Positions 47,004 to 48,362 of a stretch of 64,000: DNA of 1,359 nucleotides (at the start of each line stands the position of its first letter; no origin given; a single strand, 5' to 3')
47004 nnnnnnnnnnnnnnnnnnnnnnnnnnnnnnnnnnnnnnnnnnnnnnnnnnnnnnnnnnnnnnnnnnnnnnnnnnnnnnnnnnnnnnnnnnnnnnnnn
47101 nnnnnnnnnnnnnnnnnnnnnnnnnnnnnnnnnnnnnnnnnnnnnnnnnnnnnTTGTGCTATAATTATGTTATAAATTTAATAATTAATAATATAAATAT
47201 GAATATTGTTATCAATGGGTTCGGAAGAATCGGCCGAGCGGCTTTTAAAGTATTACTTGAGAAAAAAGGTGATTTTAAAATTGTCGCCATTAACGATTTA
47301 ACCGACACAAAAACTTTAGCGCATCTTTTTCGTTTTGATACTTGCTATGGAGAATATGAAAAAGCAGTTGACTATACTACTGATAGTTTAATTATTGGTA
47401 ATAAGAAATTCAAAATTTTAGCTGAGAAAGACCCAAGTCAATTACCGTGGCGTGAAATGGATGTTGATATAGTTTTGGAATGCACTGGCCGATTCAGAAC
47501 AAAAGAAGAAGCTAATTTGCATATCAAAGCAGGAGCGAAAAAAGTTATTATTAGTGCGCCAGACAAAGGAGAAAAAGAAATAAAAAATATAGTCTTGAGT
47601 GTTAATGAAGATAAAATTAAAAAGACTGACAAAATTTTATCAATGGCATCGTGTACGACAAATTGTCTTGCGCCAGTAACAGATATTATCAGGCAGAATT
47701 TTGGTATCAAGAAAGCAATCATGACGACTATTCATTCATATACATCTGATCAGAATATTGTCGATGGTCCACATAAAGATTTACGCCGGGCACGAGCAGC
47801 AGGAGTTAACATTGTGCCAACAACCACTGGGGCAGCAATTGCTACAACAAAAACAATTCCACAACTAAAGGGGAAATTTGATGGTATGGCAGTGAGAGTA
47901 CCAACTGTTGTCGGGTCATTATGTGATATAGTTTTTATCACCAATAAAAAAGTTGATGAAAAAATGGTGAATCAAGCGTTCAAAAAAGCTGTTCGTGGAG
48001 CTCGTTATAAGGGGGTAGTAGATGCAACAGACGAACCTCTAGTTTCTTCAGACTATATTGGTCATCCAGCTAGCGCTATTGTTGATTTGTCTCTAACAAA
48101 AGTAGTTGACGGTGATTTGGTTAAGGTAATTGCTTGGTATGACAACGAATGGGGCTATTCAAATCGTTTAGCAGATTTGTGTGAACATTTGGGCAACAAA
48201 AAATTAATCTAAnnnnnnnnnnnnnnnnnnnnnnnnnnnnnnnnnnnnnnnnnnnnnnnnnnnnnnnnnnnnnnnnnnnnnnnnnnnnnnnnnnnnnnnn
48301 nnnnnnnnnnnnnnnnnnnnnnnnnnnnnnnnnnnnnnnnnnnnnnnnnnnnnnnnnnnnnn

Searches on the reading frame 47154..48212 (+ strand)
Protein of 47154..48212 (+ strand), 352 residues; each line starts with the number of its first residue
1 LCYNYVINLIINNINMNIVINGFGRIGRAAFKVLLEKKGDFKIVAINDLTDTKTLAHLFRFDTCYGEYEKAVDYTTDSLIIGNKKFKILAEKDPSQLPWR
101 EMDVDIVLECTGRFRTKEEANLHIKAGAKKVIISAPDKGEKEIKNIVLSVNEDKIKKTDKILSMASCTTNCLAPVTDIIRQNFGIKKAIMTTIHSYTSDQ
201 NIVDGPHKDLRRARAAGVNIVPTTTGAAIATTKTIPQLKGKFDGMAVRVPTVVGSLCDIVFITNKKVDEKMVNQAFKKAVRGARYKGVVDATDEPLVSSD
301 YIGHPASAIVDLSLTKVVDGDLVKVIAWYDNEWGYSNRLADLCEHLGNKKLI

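Call 66: search_protein_families(library=pfam, proteins=[window:47154-48212:+], max_evalue=0.00001)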
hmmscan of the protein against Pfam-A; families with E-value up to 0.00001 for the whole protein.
window:47154-48212:+ (352 aa): 2 families
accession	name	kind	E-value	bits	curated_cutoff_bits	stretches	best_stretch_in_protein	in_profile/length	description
PF02800.25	Gp_dh_C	-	5.4e-57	192.2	24.4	1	172-329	1-158/158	Glyceraldehyde 3-phosphate dehydrogenase, C-terminal domain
PF00044.30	Gp_dh_N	-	1.8e-36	124.9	31.7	1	16-117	1-101/101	Glyceraldehyde 3-phosphate dehydrogenase, NAD binding domain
